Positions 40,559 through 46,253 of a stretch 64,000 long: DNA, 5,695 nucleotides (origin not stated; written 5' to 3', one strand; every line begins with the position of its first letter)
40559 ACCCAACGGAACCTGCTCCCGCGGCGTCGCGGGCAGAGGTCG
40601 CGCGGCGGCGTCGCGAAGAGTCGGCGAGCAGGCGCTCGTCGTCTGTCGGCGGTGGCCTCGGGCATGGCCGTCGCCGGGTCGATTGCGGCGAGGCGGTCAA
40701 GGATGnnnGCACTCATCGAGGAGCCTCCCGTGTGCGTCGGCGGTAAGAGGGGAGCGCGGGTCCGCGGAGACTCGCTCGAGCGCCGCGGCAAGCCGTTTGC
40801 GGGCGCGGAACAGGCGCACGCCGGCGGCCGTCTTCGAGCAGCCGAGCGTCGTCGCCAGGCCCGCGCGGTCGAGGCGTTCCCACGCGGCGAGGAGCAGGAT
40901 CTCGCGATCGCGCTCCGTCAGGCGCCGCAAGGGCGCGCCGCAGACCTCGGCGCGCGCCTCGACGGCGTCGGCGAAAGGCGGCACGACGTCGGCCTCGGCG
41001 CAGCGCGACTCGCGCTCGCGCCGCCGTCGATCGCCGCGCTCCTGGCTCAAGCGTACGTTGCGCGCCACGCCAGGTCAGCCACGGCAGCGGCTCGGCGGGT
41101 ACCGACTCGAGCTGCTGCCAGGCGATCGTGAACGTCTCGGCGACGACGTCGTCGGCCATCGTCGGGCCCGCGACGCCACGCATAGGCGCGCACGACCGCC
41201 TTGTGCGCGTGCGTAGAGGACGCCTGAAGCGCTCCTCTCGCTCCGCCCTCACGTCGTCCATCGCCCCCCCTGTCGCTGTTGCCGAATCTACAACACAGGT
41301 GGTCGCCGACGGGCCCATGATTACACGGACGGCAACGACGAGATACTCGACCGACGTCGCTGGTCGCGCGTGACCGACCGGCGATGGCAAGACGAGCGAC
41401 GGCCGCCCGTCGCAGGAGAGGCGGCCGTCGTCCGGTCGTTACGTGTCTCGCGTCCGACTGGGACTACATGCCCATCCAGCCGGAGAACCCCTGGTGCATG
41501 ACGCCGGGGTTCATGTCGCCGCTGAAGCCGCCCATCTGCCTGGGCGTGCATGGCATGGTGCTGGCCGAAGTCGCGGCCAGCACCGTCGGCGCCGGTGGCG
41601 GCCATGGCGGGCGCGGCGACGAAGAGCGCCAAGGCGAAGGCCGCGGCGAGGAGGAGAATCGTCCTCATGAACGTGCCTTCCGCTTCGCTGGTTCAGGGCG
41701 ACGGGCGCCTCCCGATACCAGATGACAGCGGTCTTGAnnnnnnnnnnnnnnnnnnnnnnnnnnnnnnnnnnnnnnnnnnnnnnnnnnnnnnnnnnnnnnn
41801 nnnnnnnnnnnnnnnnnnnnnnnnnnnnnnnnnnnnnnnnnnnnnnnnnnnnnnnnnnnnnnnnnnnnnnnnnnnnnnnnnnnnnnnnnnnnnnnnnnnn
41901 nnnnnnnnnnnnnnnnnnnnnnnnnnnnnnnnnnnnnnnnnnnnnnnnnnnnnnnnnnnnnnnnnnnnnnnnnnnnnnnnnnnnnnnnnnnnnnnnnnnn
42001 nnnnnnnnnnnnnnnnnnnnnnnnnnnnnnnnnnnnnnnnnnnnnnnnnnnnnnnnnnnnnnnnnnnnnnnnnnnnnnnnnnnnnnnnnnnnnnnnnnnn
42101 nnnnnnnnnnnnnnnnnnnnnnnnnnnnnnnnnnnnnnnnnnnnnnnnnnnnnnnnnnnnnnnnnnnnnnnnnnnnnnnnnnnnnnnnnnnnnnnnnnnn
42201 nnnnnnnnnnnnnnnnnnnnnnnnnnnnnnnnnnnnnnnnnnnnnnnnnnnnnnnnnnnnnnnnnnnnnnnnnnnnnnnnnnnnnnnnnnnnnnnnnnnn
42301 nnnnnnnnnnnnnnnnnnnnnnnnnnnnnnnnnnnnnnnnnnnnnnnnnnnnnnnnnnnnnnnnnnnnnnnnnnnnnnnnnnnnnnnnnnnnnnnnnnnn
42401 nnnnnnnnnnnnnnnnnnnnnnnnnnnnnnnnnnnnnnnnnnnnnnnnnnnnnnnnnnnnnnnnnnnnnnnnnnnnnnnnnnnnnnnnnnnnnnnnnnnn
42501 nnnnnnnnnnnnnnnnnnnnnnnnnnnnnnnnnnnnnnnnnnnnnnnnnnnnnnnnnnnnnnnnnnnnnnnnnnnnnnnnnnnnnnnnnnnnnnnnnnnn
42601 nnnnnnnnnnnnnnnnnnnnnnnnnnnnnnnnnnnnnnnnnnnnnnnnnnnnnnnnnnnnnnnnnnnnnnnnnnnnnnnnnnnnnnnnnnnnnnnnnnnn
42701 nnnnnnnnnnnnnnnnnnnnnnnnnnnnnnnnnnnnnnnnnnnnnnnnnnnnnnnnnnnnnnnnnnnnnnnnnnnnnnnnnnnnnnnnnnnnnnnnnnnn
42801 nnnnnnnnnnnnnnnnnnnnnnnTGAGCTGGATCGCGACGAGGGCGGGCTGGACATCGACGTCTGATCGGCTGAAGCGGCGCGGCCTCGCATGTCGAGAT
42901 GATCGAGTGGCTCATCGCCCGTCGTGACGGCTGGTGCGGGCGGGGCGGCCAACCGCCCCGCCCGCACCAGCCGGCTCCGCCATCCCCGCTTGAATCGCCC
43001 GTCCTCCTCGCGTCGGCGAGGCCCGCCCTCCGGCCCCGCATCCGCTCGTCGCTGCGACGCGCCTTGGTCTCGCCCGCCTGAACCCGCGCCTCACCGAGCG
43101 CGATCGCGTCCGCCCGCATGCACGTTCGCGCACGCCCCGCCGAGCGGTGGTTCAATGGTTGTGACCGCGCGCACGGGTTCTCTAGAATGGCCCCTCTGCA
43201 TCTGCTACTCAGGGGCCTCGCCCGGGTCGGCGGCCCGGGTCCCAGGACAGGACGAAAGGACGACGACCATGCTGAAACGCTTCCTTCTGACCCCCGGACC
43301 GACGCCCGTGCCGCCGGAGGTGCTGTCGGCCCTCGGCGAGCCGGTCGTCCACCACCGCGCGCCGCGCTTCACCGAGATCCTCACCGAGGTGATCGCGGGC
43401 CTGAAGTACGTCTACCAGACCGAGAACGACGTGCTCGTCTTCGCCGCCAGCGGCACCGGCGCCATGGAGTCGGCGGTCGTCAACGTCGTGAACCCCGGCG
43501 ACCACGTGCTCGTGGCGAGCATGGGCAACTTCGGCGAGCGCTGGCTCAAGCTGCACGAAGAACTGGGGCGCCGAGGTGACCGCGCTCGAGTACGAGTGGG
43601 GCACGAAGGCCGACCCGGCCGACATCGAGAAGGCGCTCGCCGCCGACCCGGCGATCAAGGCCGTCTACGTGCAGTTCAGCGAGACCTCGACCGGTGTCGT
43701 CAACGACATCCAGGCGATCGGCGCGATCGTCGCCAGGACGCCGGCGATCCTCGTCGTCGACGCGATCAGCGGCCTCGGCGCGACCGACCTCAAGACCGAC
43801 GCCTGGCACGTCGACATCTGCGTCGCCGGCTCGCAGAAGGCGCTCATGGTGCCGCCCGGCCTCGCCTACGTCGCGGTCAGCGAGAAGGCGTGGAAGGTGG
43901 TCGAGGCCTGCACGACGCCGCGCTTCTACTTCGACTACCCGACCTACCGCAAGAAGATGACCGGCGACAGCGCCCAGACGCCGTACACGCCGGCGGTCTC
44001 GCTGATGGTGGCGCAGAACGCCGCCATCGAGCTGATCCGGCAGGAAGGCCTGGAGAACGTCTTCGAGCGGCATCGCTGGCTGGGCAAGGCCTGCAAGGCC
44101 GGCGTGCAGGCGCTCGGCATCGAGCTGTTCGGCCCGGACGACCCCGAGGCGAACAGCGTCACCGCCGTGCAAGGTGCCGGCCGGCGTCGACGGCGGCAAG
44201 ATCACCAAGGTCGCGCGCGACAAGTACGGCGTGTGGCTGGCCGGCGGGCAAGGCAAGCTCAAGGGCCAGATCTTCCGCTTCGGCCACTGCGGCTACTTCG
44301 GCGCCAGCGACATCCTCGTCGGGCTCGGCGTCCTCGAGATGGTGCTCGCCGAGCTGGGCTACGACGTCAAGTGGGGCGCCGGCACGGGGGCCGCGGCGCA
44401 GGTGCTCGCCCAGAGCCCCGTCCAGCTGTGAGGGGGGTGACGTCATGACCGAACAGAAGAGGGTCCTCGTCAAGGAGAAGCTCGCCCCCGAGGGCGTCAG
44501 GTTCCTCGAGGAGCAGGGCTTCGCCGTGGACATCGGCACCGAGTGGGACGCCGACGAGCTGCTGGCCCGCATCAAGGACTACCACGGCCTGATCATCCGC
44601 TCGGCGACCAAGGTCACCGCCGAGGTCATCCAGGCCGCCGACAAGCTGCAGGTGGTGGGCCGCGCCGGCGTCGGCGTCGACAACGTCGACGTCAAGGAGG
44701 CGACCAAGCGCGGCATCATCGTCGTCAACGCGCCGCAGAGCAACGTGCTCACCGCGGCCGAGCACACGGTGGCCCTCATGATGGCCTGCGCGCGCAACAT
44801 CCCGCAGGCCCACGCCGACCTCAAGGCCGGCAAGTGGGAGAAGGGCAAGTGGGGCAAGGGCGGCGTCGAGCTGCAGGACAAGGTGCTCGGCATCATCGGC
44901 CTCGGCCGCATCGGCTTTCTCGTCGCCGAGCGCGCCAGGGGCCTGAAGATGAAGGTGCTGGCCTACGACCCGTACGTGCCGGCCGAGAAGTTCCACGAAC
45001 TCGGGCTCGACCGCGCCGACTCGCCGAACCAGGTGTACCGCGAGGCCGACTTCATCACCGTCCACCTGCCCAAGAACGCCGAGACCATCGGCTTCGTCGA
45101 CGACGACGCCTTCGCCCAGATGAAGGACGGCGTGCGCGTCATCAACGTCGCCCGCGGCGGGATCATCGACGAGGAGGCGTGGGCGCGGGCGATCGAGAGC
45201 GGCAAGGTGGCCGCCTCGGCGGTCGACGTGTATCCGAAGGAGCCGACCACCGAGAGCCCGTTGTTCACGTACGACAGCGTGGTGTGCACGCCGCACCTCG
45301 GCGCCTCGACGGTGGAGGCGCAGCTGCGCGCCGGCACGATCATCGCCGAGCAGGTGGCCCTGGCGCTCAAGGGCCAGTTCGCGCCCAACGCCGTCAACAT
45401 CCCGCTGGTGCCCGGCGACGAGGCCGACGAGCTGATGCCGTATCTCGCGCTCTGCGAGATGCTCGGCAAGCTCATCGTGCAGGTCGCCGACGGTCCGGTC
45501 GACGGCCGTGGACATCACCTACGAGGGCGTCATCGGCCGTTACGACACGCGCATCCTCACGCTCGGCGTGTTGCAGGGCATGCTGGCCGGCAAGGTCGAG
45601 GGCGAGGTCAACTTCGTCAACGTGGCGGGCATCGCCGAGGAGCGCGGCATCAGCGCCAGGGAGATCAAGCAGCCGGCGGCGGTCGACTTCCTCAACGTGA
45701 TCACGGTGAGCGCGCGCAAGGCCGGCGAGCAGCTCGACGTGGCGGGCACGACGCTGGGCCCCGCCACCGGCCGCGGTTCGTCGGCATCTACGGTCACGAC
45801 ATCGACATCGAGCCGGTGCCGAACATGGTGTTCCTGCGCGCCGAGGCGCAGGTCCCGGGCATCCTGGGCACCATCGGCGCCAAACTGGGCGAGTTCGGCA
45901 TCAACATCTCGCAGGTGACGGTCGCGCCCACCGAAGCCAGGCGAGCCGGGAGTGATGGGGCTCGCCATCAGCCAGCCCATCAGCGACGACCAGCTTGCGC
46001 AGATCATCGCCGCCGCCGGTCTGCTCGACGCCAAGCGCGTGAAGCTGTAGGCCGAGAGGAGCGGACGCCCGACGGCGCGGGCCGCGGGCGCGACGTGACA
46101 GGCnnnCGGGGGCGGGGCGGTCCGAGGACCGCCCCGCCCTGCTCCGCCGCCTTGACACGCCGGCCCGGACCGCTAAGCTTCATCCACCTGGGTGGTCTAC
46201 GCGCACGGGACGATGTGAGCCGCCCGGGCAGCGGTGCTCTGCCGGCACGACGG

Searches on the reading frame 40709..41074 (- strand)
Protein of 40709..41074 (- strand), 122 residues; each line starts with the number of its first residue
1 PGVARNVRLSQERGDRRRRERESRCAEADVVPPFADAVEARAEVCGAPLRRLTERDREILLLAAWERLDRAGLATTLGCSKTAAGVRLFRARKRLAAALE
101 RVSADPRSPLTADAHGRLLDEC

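Call 28: search_protein_families(library=ncbifam, proteins=[window:40709-41074:-], max_evalue=0.00001)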
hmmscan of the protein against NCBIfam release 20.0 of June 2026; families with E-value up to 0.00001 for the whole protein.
window:40709-41074:- (122 aa): 4 families
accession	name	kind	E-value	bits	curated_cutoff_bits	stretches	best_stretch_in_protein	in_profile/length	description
TIGR02983.1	SigE-fam_strep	subfamily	5.4e-08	32.9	141.55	1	5-101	66-160/162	SigE family RNA polymerase sigma factor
NF006550.0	PRK09047.1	equivalog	6.5e-08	32.3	173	1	47-102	135-190/194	RNA polymerase sigma factor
NF058625.1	sigma_PG0214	equivalog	1.5e-06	28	130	1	4-102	63-164/170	GFO_1088 family ECF-type sigma factor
TIGR02937.1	sigma70-ECF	superfamily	5.3e-06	26.2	42.9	1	19-98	86-164/165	sigma-70 family RNA polymerase sigma factor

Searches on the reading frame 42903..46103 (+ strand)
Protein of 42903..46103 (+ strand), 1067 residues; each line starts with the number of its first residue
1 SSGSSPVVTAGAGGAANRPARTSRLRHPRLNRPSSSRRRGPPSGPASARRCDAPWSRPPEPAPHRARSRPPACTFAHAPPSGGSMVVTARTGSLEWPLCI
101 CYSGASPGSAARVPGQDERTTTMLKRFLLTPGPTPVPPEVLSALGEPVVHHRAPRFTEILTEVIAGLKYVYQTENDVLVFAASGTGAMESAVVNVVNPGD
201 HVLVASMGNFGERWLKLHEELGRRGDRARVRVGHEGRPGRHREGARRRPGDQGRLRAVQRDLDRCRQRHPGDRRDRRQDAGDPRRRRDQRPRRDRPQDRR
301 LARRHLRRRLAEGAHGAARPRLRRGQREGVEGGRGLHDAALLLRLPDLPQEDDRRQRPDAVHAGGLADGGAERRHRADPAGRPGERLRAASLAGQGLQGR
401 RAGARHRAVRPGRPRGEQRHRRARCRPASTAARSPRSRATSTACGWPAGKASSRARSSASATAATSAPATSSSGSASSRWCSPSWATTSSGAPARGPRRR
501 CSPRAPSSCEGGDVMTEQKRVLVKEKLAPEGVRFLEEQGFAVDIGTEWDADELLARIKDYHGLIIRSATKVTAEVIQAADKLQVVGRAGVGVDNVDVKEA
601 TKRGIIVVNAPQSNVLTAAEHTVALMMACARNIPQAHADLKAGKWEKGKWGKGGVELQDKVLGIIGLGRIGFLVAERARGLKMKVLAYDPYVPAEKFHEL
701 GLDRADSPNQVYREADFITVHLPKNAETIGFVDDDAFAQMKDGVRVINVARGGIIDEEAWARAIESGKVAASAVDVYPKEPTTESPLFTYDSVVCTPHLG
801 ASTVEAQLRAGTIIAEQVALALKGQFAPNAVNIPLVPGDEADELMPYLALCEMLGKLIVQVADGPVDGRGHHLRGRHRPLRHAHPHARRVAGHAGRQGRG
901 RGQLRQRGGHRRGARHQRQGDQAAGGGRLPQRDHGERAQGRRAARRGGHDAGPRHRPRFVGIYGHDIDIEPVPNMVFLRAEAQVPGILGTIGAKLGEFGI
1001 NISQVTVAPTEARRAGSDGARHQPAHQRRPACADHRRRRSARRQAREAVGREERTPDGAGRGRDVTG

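Call 28: search_protein_families(library=ncbifam, proteins=[window:42903-46103:+], max_evalue=0.00001)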
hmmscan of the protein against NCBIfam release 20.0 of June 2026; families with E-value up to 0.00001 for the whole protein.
window:42903-46103:+ (1067 aa): 24 families
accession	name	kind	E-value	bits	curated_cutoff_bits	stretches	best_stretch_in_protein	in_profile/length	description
TIGR01327.1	PGDH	equivalog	3.4e-149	498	454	1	520-866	1-345/525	phosphoglycerate dehydrogenase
NF008759.0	PRK11790.1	equivalog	7.9e-69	232.3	404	1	516-838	9-333/410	phosphoglycerate dehydrogenase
NF009714.1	PRK13243.1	equivalog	5.9e-65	219.8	455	1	519-833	3-324/332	glyoxylate reductase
NF011938.0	PRK15409.1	equivalog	5.4e-47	160.4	492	1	554-832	40-319/324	glyoxylate/hydroxypyruvate reductase GhrB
NF005750.0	PRK07574.1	equivalog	7.7e-46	156.9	329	1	568-811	101-346/386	NAD-dependent formate dehydrogenase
NF005069.0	PRK06487.1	equivalog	1.5e-44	152.4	448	1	549-824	38-313/320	2-hydroxyacid dehydrogenase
NF041369.1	Dhydh_Halo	equivalog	6.4e-38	130.7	400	1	588-827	62-300/305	D-2-hydroxyacid dehydrogenase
NF006263.0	PRK08410.1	equivalog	8e-37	127.3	389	1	549-817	32-302/311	D-2-hydroxyacid dehydrogenase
NF005387.0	PRK06932.1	equivalog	9.2e-32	110.3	492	1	549-799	34-287/314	2-hydroxyacid dehydrogenase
NF001309.0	PRK00257.1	equivalog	5.1e-30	104.7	434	1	555-822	33-278/379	4-phosphoerythronate dehydrogenase PdxB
NF006374.0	PRK08605.1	subfamily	1.9e-29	102.8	356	1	533-780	19-266/332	D-lactate dehydrogenase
NF005027.0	PRK06436.1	equivalog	5.2e-27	94.8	261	1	585-802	53-259/303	2-hydroxyacid dehydrogenase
NF009127.0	PRK12480.1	equivalog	2.7e-26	92.4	579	1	542-792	28-272/330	D-lactate dehydrogenase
NF000492.1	vanH_gen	exception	4.1e-26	91.8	540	1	569-778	52-253/312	D-lactate dehydrogenase VanH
NF000112.1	vanH-Amyco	exception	1.8e-24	86.6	625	1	564-778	76-282/348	VanH-AOV family D-lactate dehydrogenase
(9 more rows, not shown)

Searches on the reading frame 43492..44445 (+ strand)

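Call 28: search_protein_families(library=ncbifam, proteins=[window:43492-44445:+], max_evalue=0.00001)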
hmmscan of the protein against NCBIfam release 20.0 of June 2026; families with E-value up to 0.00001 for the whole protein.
window:43492-44445:+ (318 aa): 11 families
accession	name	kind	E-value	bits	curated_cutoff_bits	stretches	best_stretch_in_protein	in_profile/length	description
NF045640.1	AspGlyoxATaseBhcA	equivalog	1.5e-48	165.7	650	1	23-227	99-306/395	L-aspartate--glyoxylate aminotransferase BhcA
NF046070.1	PyrdoxPyrvTramin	equivalog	3.2e-40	138.1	600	1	23-222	99-299/369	pyridoxamine--pyruvate transaminase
TIGR03301.1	PhnW-AepZ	equivalog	3.3e-34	118.8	360.8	1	23-222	94-292/355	2-aminoethylphosphonate aminotransferase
TIGR02326.1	transamin_PhnW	equivalog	7.7e-22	77.9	400.8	1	28-225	103-300/363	2-aminoethylphosphonate--pyruvate transaminase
NF010006.0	PRK13479.1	equivalog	2.9e-20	72.7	296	1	24-223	101-299/369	2-aminoethylphosphonate--pyruvate transaminase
TIGR01977.1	am_tr_V_EF2568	hypoth_equivalog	1.5e-09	37.3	377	1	23-220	108-302/376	cysteine desulfurase family protein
NF040779.1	Sec_lyase_SclA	exception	1.1e-06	27.8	525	1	27-220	111-302/378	selenocysteine lyase SclA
NF010611.0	PRK14012.1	equivalog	1.9e-06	27.1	548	1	25-132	119-223/406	IscS subfamily cysteine desulfurase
TIGR01979.1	sufS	subfamily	3.4e-06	26.2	475.1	0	26-222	133-330/403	SufS family cysteine desulfurase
TIGR02006.1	IscS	equivalog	6.9e-06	25.3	643.2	1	25-134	115-221/402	IscS subfamily cysteine desulfurase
TIGR03402.1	FeS_nifS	equivalog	9.5e-06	24.6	530.75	0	24-125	108-206/379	cysteine desulfurase NifS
